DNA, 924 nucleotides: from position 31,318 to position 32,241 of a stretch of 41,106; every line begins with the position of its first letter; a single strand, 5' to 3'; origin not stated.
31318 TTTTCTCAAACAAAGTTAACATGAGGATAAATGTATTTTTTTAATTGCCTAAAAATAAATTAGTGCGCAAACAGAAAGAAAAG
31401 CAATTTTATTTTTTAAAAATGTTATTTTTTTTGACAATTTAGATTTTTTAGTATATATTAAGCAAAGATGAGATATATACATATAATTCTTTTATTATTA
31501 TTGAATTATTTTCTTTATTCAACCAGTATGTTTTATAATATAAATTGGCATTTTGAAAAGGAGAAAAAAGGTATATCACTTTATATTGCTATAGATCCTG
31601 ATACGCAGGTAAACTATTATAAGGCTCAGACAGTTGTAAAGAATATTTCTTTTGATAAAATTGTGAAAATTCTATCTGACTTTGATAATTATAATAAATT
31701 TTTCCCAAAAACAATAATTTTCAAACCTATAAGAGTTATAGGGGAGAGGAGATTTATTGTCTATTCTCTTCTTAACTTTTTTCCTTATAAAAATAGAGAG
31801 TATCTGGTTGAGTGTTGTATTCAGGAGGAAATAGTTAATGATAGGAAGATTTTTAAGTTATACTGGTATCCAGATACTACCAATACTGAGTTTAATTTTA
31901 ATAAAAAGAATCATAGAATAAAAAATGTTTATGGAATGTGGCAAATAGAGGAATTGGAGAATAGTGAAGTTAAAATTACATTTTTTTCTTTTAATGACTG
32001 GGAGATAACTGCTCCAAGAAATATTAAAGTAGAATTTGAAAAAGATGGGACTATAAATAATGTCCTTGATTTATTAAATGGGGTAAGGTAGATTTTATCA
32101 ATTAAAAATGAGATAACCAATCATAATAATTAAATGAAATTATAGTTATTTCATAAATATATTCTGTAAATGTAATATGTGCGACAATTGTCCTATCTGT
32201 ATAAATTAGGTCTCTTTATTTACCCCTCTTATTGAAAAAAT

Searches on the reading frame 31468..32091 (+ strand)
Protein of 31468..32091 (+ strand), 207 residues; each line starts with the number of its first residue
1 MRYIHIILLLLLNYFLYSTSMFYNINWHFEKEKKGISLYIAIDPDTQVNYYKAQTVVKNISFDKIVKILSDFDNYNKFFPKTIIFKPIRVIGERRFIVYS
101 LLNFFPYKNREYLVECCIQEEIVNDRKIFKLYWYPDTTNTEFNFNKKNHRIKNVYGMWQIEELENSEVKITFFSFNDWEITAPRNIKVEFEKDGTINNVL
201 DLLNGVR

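Call 40: find_encoding_contigs(protein=window:31468-32091:+, flank=3000, max_places=10)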
Protein window:31468-32091:+ (207 aa): 5 contigs read that carry it; 4 places shown.
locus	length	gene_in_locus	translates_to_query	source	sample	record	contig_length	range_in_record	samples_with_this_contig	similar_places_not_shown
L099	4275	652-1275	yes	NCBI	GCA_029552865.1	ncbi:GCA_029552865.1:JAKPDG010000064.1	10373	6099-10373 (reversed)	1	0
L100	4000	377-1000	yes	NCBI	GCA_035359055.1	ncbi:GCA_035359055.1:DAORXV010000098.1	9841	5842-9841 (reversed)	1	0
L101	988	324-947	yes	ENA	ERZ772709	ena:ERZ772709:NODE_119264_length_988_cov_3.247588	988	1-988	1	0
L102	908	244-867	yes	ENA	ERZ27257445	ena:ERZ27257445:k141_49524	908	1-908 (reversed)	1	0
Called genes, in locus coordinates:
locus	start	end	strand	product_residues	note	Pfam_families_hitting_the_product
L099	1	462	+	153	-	?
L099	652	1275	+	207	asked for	-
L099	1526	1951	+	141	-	PF00293:NUDIX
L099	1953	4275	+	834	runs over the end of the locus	PF00497:SBP_bac_3, PF08447:PAS_3, PF00512:HisKA, PF02518:HATPase_c, PF00072:Response_reg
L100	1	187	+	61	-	?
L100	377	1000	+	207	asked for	-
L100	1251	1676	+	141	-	PF00293:NUDIX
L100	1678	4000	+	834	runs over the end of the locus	PF00497:SBP_bac_3, PF08447:PAS_3, PF00512:HisKA, PF02518:HATPase_c, PF00072:Response_reg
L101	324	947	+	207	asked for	-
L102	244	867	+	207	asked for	-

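Call 73: search_protein_families(library=pfam, proteins=[window:31468-32091:+], max_evalue=0.00001)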
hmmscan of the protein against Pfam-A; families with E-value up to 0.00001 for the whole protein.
window:31468-32091:+ (207 aa): 0 families

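Call 74: find_homologous_proteins(query=window:31468-32088:+, max_evalue=1e-10)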
Query window:31468-32088:+ (207 aa): 5 proteins with E <= 1e-10 among 128 candidates.
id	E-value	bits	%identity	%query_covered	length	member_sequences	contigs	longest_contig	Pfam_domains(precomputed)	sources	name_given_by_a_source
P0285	1.5e-120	418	100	90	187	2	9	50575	-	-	-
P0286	3.3e-85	303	67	100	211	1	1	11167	-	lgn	-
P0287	6.8e-80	286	65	98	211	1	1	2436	-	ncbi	-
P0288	9.9e-75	269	61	100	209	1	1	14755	-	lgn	-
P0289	1.3e-69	252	53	97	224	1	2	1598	-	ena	-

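Call 75: find_encoding_contigs(protein=P0286, flank=5000, max_places=3)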
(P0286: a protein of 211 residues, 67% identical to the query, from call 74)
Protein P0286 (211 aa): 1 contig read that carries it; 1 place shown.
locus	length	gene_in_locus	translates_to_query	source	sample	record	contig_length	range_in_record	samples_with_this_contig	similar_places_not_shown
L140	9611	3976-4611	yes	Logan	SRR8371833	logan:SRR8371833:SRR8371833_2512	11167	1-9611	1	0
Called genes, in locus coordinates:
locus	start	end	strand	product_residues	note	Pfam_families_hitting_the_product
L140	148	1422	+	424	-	PF01964:ThiC_Rad_SAM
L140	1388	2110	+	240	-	PF00590:TP_methylase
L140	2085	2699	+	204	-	-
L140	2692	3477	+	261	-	PF00005:ABC_tran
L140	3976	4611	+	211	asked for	-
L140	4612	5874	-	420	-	PF01368:DHH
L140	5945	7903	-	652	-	PF01590:GAF, PF13185:GAF_2 (faint), PF01966:HD (weak), PF13487:HD_5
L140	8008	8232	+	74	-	-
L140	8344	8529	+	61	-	PF11154:DUF2934 (faint)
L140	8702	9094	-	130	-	-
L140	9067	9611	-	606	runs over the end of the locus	PF02543:Carbam_trans_N, PF16861:Carbam_trans_C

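Call 76: find_encoding_contigs(protein=P0288, flank=5000, max_places=3)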
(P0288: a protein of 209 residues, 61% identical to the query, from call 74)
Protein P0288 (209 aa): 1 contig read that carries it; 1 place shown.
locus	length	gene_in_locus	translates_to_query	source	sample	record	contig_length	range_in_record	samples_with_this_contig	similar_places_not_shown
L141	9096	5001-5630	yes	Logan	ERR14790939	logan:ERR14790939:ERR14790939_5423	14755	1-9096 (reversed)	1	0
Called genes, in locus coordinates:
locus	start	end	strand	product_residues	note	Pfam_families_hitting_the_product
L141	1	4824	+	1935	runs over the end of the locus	PF17957:Big_7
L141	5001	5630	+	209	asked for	-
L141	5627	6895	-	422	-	PF01368:DHH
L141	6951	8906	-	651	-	PF01590:GAF, PF01966:HD (weak), PF13487:HD_5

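Call 77: find_encoding_contigs(protein=P0287, flank=5000, max_places=3)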
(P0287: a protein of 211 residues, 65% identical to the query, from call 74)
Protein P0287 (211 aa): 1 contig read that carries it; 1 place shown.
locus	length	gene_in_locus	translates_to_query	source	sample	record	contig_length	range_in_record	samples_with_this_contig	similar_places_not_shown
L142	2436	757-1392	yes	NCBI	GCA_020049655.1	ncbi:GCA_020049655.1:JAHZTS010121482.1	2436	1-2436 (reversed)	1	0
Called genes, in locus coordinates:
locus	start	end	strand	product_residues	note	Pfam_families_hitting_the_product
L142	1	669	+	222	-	?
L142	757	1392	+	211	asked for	-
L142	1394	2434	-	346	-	?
